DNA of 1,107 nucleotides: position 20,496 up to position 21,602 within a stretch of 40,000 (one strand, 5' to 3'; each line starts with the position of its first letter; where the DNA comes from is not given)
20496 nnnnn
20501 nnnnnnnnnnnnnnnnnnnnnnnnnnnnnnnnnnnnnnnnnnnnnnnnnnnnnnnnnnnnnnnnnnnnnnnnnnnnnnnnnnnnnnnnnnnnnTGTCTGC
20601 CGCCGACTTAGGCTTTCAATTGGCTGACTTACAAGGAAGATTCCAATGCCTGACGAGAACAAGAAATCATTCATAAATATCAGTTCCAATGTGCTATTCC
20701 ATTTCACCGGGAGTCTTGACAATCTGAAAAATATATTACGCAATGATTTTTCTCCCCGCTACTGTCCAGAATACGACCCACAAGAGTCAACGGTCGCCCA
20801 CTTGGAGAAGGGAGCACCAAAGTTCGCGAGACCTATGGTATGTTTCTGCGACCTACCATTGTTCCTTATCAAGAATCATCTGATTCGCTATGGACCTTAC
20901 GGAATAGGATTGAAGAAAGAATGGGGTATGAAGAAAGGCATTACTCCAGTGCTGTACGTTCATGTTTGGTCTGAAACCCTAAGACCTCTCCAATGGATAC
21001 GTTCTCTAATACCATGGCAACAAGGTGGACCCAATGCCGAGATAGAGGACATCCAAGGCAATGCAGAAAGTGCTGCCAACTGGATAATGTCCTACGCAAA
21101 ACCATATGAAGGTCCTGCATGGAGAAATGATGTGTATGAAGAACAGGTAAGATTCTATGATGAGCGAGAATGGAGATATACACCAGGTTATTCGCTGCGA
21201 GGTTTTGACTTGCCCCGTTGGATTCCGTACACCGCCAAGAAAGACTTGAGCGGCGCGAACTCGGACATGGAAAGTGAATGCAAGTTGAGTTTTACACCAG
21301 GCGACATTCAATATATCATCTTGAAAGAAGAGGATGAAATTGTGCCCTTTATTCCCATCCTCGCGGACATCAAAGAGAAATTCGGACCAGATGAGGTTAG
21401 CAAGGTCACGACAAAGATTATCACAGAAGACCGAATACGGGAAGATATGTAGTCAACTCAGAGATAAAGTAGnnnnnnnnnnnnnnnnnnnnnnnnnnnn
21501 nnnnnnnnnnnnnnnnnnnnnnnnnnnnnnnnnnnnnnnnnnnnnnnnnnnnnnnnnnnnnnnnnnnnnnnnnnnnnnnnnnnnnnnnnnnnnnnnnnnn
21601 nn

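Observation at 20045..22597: Four-gene cargo cassette on the tRNA-Pro island: candidate undescribed abortive-infection/defence module (HEPN-like? + AbiGi-like + 2-TM protein + small protein)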

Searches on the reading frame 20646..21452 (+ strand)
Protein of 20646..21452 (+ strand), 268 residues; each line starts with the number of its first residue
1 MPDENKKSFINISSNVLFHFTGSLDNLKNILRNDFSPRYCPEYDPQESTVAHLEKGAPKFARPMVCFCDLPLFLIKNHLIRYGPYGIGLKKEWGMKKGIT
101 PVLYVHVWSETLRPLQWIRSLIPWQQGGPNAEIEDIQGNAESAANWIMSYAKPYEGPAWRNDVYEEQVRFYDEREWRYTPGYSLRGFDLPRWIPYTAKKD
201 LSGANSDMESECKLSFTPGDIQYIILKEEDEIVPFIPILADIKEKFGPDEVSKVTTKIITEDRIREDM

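Call 4: search_protein_families(library=pfam, proteins=[window:20646-21452:+], max_evalue=1)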
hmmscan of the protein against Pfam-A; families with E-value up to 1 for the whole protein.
window:20646-21452:+ (268 aa): 1 family
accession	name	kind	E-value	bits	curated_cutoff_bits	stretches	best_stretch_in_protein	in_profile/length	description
PF10899.13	AbiGi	-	1.9e-30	106.7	22.4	1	33-226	1-184/185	Putative abortive phage resistance protein AbiGi, antitoxin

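Call 5: search_protein_families(library=padloc, proteins=[window:20646-21452:+], max_evalue=1)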
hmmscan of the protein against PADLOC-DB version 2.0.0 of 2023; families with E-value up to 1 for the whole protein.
window:20646-21452:+ (268 aa): 1 family
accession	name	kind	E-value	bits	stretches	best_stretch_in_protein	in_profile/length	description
PDLC02331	AbiGi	-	3e-45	152.6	1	5-267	8-259/260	AbiGi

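Call 7: search_protein_families(library=ncbifam, proteins=[window:20646-21452:+], max_evalue=1)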
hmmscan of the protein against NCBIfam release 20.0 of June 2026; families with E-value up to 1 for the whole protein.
window:20646-21452:+ (268 aa): 1 family
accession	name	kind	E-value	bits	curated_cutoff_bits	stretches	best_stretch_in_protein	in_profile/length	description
NF042957.1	phage_res_AbiGI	equivalog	3.9e-12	46.1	300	1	35-267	3-248/249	abortive phage resistance protein AbiGI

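Call 8: search_protein_families(library=phrogs, proteins=[window:20646-21452:+], max_evalue=1)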
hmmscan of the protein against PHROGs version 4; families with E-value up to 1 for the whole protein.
window:20646-21452:+ (268 aa): 2 families
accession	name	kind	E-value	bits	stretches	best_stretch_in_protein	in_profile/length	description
phrog_13416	-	unknown function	3.6e-40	139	1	12-268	3-260/260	-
phrog_30194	-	unknown function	0.092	12.7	1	215-263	109-164/478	-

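Call 20: list_cluster_members(proteins=[P0001, window:20646-21452:+, P0024, P0025])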
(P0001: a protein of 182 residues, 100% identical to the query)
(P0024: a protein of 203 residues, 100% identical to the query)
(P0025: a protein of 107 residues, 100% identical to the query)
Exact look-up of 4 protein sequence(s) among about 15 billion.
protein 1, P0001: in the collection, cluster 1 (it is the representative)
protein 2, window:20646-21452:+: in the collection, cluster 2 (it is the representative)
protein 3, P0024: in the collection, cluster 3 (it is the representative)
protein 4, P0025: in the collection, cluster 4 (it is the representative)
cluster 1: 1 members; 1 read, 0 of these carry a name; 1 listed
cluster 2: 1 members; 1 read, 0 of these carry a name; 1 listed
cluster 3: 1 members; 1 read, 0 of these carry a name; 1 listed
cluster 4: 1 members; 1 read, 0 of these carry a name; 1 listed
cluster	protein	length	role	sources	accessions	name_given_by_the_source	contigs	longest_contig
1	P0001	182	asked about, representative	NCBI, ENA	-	-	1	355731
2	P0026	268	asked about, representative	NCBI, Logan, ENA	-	-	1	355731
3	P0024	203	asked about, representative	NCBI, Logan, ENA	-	-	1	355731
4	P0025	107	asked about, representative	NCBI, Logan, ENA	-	-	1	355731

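Call 50: find_related_loci(query=window:20646-21449:+, collection=viral_contigs, flank=6000)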
Query window:20646-21449:+ (268 aa) in viral_contigs; peptide patterns used: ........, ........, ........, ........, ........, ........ (x = any residue, [..] = any of these).
No stretch of DNA in the collection matches any of the patterns.

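Call 51: search_dna_similar(query=window:20646-21449:+, collection=plasmids, mode=protein, max_evalue=0.00001, max_rows=30)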
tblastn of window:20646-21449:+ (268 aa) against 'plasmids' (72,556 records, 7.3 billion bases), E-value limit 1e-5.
Records with a match: 90; places in all: 90; records where one place covers at least 80% of the query: 89.
Best place of each record, by identity: <60% 90.
By first word of the organism name: Escherichia 45; Enterococcus 17; Klebsiella 9; Bacillus 8; Lactococcus 5; Salmonella 3; Shewanella 1; Niallia 1; Streptococcus 1.
By predicted mobility (MOB-suite, as given by PLSDB): non-mobilizable 49; conjugative 34; mobilizable 7.
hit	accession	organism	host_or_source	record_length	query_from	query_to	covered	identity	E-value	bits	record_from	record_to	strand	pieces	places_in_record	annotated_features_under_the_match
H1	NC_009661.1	Shewanella baltica OS185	-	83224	3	268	99%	32.1%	2e-28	120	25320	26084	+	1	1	abortive infection system antitoxin AbiGi family protein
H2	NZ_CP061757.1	Escherichia coli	Bos taurus,Isolate,beef trimmings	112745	2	268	100%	31.0%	2e-23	106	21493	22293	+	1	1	abortive infection system antitoxin AbiGi family protein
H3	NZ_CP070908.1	Escherichia coli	Homo sapiens,Bacterial pure ...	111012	2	268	100%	31.0%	2e-23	106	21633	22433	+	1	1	abortive infection system antitoxin AbiGi family protein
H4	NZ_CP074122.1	Escherichia coli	single bacteria,ascites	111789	2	268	100%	31.0%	2e-23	106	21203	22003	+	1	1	abortive infection system antitoxin AbiGi family protein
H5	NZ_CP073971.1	Escherichia coli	Poultry,pure culture,Cloacal sample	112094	2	268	100%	31.0%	2e-23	106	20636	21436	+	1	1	abortive infection system antitoxin AbiGi family protein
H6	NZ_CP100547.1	Escherichia coli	Gallus gallus domesticus,whole ...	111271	2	268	100%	31.0%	2e-23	106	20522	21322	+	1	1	abortive infection system antitoxin AbiGi family protein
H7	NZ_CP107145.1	Escherichia coli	Urine,human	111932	2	268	100%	31.0%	2e-23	106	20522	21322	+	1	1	abortive infection system antitoxin AbiGi family protein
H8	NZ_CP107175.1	Escherichia coli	Urine,human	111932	2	268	100%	31.0%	2e-23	106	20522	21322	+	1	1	abortive infection system antitoxin AbiGi family protein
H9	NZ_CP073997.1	Escherichia coli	Pig,pure culture,Rectal Swab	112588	2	268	100%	31.0%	2e-23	106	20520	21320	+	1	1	abortive infection system antitoxin AbiGi family protein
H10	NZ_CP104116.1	Escherichia coli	Bos taurus,rectoanal junction ...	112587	2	268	100%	31.0%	2e-23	106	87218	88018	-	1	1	abortive infection system antitoxin AbiGi family protein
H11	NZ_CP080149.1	Escherichia coli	chicken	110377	2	268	100%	31.0%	2e-23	106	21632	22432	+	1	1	abortive infection system antitoxin AbiGi family protein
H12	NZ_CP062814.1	Escherichia coli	Sus scrofa domesticus,feces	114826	2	268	100%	31.0%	2e-23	106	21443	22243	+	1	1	abortive infection system antitoxin AbiGi family protein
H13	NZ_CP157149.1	Escherichia coli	culture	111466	2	268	100%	31.0%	3e-23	105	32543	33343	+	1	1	abortive infection system antitoxin AbiGi family protein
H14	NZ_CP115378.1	Escherichia coli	dog,pure culture,Endometrium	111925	2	268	100%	31.0%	3e-23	105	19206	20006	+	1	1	abortive infection system antitoxin AbiGi family protein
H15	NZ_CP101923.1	Escherichia coli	whole organism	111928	2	268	100%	31.0%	3e-23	105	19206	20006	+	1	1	abortive infection system antitoxin AbiGi family protein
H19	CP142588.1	Escherichia coli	swine,pure culture,lung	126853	2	268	100%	31.0%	3e-23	105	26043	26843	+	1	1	abortive infection system antitoxin AbiGi family protein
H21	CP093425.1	Bacillus pacificus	cell culture,sufu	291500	13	267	95%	32.1%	6e-23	105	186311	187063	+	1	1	abortive infection system antitoxin AbiGi family protein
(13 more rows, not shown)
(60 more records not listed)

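Call 52: get_annotated_region(hit=H1, flank=4000)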
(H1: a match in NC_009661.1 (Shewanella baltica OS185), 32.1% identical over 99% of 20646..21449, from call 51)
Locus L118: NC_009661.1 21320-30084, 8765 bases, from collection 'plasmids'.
description: Shewanella baltica OS185 plasmid pS18501, complete sequence
organism: Shewanella baltica OS185 (NCBI taxid 402882)
taxonomy: Bacteria; Pseudomonadota; Gammaproteobacteria; Alteromonadales; Shewanellaceae; Shewanella; Shewanella baltica; Shewanella baltica OS185
host: -; source: -; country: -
typing (MOB-suite, as given by PLSDB): conjugative; replicon rep_cluster_559; relaxase MOBF; mating-pair formation MPF_F
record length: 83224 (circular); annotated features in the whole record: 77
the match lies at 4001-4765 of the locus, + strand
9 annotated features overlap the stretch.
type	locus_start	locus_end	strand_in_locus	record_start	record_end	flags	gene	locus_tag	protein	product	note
CDS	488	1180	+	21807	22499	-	-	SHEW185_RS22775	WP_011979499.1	IS6-like element ISSba18 family transposase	GO:0006313 - DNA transposition [Evidence IEA]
CDS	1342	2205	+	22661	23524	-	-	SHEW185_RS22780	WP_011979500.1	delta-class carbonic anhydrase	-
CDS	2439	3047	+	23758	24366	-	-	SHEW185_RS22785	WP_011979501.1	recombinase family protein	-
CDS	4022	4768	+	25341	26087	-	-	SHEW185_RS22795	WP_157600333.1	abortive infection system antitoxin AbiGi family protein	-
CDS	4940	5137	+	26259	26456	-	-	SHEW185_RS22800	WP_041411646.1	hypothetical protein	-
CDS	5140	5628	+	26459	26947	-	-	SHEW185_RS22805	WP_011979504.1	hypothetical protein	-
CDS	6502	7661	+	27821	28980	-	-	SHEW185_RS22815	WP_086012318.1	IS3-like element ISSba3 family transposase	GO:0006313 - DNA transposition [Evidence IEA]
CDS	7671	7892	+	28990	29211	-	-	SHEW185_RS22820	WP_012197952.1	hypothetical protein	-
CDS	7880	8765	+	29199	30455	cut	-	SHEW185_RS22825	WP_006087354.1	Y-family DNA polymerase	-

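Call 53: get_annotated_region(hit=H2, flank=4000)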
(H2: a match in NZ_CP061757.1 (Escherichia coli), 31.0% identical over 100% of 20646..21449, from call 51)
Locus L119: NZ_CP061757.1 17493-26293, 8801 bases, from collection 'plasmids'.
description: Escherichia coli O18ac:H14 strain 873.10 plasmid unnamed3, complete sequence
organism: Escherichia coli (NCBI taxid 2773705)
taxonomy: Bacteria; Pseudomonadota; Gammaproteobacteria; Enterobacterales; Enterobacteriaceae; Escherichia; Escherichia coli
host: -; source: Bos taurus,Isolate,beef trimmings; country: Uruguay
typing (MOB-suite, as given by PLSDB): non-mobilizable; replicon rep_cluster_488
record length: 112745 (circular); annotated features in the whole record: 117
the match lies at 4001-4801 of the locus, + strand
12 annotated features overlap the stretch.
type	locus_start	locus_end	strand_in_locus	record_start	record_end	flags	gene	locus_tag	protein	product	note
CDS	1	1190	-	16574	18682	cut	-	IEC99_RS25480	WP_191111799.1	cobalamin biosynthesis protein CobT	-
CDS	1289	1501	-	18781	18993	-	-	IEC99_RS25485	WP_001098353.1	hypothetical protein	-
CDS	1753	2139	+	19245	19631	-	-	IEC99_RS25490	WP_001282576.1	transcriptional regulator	-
CDS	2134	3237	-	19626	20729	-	-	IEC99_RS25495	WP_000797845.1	site-specific integrase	GO:0015074 - DNA integration [Evidence IEA]; GO:0006310 - DNA recombination [Evidence IEA]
CDS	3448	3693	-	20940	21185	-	-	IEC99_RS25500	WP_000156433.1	GrxA family glutaredoxin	-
CDS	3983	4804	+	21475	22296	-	-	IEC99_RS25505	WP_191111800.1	abortive infection system antitoxin AbiGi family protein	-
CDS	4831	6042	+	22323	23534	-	-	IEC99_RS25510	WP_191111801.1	hypothetical protein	-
CDS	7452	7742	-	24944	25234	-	-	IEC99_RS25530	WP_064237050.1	hypothetical protein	-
CDS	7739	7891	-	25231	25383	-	-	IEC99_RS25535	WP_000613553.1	hypothetical protein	-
CDS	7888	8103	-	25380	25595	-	-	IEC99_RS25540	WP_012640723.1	hypothetical protein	-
CDS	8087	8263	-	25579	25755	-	-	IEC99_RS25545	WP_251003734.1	hypothetical protein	-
CDS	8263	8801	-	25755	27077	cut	-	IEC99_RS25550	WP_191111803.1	DNA ligase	-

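Call 54: get_annotated_region(hit=H21, flank=4000)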
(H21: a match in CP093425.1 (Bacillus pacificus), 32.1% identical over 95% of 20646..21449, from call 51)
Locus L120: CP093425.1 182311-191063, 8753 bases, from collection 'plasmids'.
description: Bacillus pacificus strain MP6 plasmid p1, complete sequence
organism: Bacillus pacificus (NCBI taxid 2026187)
taxonomy: Bacteria; Bacillota; Bacilli; Bacillales; Bacillaceae; Bacillus; Bacillus pacificus
host: -; source: cell culture,sufu; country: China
typing (MOB-suite, as given by PLSDB): non-mobilizable; replicon rep_cluster_125,rep_cluster_1698; mating-pair formation MPF_T
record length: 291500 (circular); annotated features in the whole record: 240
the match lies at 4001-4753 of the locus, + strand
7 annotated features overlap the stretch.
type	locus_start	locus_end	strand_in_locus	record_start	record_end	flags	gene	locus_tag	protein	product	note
CDS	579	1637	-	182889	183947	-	-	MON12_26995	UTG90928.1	hypothetical protein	-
CDS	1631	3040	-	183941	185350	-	-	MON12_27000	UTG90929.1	DUF3696 domain-containing protein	-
CDS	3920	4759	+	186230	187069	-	-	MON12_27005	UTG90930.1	abortive infection system antitoxin AbiGi family protein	-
CDS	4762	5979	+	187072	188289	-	-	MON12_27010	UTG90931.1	abortive infection system toxin AbiGii family protein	-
CDS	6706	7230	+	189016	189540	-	-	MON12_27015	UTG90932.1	C40 family peptidase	-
CDS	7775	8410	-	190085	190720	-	-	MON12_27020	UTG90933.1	hypothetical protein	-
CDS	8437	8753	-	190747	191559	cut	-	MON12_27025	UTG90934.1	C39 family peptidase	-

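Call 56: search_dna_similar(query=window:20646-21449:+, collection=plasmids, mode=protein, max_evalue=0.00001, max_rows=30, rows=spread)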
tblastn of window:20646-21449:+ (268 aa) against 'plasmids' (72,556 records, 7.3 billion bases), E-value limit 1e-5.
Records with a match: 90; places in all: 90; records where one place covers at least 80% of the query: 89.
Best place of each record, by identity: <60% 90.
By first word of the organism name: Escherichia 45; Enterococcus 17; Klebsiella 9; Bacillus 8; Lactococcus 5; Salmonella 3; Shewanella 1; Niallia 1; Streptococcus 1.
By predicted mobility (MOB-suite, as given by PLSDB): non-mobilizable 49; conjugative 34; mobilizable 7.
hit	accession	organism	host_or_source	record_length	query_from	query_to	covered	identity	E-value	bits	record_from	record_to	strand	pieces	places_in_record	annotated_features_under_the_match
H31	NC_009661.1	Shewanella baltica OS185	-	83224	3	268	99%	32.1%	2e-28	120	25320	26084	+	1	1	abortive infection system antitoxin AbiGi family protein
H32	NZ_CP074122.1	Escherichia coli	single bacteria,ascites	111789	2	268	100%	31.0%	2e-23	106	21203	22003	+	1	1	abortive infection system antitoxin AbiGi family protein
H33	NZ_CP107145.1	Escherichia coli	Urine,human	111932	2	268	100%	31.0%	2e-23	106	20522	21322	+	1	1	abortive infection system antitoxin AbiGi family protein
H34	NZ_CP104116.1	Escherichia coli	Bos taurus,rectoanal junction ...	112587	2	268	100%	31.0%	2e-23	106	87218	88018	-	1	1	abortive infection system antitoxin AbiGi family protein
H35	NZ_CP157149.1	Escherichia coli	culture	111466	2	268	100%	31.0%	3e-23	105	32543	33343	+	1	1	abortive infection system antitoxin AbiGi family protein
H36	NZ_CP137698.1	Escherichia coli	whole organism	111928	2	268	100%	31.0%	3e-23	105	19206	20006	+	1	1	abortive infection system antitoxin AbiGi family protein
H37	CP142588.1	Escherichia coli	swine,pure culture,lung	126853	2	268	100%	31.0%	3e-23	105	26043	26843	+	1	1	abortive infection system antitoxin AbiGi family protein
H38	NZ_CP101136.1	Bacillus paranthracis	single cell,soil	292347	13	267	95%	32.1%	6e-23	105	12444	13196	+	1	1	abortive infection system antitoxin AbiGi family protein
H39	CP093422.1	Bacillus paranthracis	cell culture,sufu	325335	13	267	95%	32.1%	6e-23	105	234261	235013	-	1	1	abortive infection system antitoxin AbiGi family protein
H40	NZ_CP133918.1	Escherichia coli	Homo sapiens,blood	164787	4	268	99%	30.3%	3e-20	97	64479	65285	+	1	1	abortive infection system antitoxin AbiGi family protein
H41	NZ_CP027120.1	Escherichia coli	cell culture,bovine mastitis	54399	4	268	99%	30.3%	3e-20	97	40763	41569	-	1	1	abortive infection system antitoxin AbiGi family protein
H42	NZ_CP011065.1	Escherichia coli str. Sanji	pheasant,pheasant duodenum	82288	4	268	99%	30.3%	3e-20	97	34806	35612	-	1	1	abortive infection system antitoxin AbiGi family protein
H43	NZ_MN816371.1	Escherichia coli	-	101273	4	268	99%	30.3%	3e-20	97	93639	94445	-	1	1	abortive infection system antitoxin AbiGi family protein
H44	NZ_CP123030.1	Escherichia coli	Homo sapiens,single ...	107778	4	268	99%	30.3%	3e-20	97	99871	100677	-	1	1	abortive infection system antitoxin AbiGi family protein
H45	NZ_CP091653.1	Escherichia coli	river water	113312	4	268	99%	30.3%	3e-20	97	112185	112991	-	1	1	abortive infection system antitoxin AbiGi family protein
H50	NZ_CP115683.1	Klebsiella oxytoca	Homo sapiens,blood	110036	15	268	95%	28.6%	8e-19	93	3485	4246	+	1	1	abortive infection system antitoxin AbiGi family protein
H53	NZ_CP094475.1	Lactococcus lactis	kefir grains,pure culture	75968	12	267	96%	27.7%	6e-14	79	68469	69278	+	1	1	abiGI: abortive phage resistance protein AbiGI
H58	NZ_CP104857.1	Enterococcus faecalis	Homo sapiens,hydrothorax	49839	13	249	88%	28.2%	6e-14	79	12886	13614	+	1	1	abortive infection system antitoxin AbiGi family protein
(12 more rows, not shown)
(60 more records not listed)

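Call 57: get_annotated_region(hit=H40, flank=3000)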
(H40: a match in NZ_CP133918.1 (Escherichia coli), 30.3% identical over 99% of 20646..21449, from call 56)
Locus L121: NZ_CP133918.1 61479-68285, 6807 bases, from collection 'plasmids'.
description: Escherichia coli strain M23314 plasmid pEco_M23314_164, complete sequence
organism: Escherichia coli (NCBI taxid 562)
taxonomy: Bacteria; Pseudomonadota; Gammaproteobacteria; Enterobacterales; Enterobacteriaceae; Escherichia; Escherichia coli
host: -; source: Homo sapiens,blood; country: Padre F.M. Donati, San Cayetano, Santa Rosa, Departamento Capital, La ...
typing (MOB-suite, as given by PLSDB): conjugative; replicon IncFIB,IncFIC,IncX1,rep_cluster_2244; relaxase MOBF,MOBP; mating-pair formation MPF_F
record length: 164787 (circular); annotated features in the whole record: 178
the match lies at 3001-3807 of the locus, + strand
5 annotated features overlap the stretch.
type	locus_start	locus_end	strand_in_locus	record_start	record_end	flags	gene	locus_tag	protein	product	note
CDS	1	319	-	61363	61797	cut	psiB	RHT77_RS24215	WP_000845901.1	conjugation system SOS inhibitor PsiB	-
CDS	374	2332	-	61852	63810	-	-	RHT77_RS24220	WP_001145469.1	ParB/RepB/Spo0J family partition protein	-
CDS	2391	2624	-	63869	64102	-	-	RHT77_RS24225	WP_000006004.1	DUF905 domain-containing protein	-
CDS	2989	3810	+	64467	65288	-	-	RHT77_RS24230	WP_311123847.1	abortive infection system antitoxin AbiGi family protein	-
CDS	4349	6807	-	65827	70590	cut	avs4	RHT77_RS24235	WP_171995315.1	AVAST type 4 anti-phage nuclease Avs4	-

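Call 58: get_annotated_region(hit=H50, flank=3000)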
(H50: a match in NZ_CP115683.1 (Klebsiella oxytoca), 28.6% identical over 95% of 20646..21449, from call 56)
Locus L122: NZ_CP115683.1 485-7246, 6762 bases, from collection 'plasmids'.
description: Klebsiella oxytoca strain 2020CK-00200 plasmid unnamed4, complete sequence
organism: Klebsiella oxytoca (NCBI taxid 571)
taxonomy: Bacteria; Pseudomonadota; Gammaproteobacteria; Enterobacterales; Enterobacteriaceae; Klebsiella; Klebsiella oxytoca
host: -; source: Homo sapiens,blood; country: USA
typing (MOB-suite, as given by PLSDB): non-mobilizable; replicon IncFIB
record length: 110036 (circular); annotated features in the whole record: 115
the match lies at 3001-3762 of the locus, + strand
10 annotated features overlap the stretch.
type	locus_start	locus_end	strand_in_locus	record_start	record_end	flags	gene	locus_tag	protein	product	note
CDS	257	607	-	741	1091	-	-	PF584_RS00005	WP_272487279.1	type II toxin-antitoxin system YafO family toxin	-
CDS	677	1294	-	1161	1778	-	-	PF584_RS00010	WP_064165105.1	hypothetical protein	-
CDS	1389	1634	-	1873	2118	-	-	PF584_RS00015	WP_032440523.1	GrxA family glutaredoxin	-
CDS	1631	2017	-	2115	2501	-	-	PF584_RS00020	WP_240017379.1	Gp49 family protein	-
CDS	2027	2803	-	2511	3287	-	phoH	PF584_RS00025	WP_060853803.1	phosphate starvation-inducible protein PhoH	-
CDS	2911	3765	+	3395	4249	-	-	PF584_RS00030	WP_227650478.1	abortive infection system antitoxin AbiGi family protein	-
CDS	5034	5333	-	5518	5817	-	-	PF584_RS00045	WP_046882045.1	hypothetical protein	-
CDS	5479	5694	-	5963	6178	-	-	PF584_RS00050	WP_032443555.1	hypothetical protein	-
CDS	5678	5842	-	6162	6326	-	-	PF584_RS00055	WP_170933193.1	hypothetical protein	-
CDS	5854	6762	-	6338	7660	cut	-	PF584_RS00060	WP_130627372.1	DNA ligase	-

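Call 59: get_annotated_region(hit=H53, flank=3000)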
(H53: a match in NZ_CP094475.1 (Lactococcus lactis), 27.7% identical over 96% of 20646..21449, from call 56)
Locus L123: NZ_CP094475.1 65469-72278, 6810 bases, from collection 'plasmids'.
description: Lactococcus lactis strain SCB469 plasmid unnamed1, complete sequence
organism: Lactococcus lactis (NCBI taxid 1358)
taxonomy: Bacteria; Bacillota; Bacilli; Lactobacillales; Streptococcaceae; Lactococcus; Lactococcus lactis
host: -; source: kefir grains,pure culture; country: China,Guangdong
typing (MOB-suite, as given by PLSDB): conjugative; replicon rep_cluster_664; relaxase MOBQ; mating-pair formation MPF_T
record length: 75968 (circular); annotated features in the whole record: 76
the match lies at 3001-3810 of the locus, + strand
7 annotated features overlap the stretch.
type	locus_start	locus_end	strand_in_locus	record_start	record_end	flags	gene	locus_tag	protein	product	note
CDS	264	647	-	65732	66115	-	-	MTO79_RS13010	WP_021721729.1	DDE-type integrase/transposase/recombinase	-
CDS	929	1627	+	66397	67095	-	-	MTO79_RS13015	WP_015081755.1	CPBP family intramembrane glutamic endopeptidase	-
CDS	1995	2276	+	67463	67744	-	-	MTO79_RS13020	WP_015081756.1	hypothetical protein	-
CDS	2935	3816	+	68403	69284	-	abiGI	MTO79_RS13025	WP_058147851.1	abortive phage resistance protein AbiGI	-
CDS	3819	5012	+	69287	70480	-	abiGII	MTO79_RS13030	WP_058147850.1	abortive phage resistance protein AbiGII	-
CDS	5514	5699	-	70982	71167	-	-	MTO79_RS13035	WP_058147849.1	hypothetical protein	-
CDS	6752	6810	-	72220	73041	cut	-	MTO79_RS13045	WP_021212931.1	DUF6339 family protein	-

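Call 60: get_annotated_region(hit=H58, flank=3000)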
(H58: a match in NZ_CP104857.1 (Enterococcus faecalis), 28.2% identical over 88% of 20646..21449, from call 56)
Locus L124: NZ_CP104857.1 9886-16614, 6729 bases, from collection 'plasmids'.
description: Enterococcus faecalis strain NY13412 plasmid pNY13412, complete sequence
organism: Enterococcus faecalis (NCBI taxid 1351)
taxonomy: Bacteria; Bacillota; Bacilli; Lactobacillales; Enterococcaceae; Enterococcus; Enterococcus faecalis
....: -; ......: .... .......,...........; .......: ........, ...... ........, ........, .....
typing (MOB-suite, as given by PLSDB): non-mobilizable; replicon rep_cluster_976
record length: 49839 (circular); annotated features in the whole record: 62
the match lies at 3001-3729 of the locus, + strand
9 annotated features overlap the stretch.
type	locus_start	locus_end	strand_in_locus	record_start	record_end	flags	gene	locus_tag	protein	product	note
CDS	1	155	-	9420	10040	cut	-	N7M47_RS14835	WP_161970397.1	recombinase family protein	GO:0006310 - DNA recombination [Evidence IEA]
CDS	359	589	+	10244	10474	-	-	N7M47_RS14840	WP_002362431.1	hypothetical protein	-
CDS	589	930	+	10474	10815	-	-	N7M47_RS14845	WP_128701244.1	type II toxin-antitoxin system PemK/MazF family toxin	-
CDS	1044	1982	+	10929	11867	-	-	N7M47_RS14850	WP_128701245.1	hypothetical protein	-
CDS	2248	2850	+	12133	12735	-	-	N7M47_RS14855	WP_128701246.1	protein adenylyltransferase Fic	-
CDS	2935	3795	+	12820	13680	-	-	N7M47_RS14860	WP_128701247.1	abortive infection system antitoxin AbiGi family protein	-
CDS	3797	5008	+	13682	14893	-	-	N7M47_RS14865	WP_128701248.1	abortive infection system toxin AbiGii family protein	-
CDS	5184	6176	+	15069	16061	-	-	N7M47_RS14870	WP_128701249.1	IS30 family transposase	-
CDS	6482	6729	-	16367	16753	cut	-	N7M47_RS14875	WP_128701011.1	protein-export chaperone SecB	-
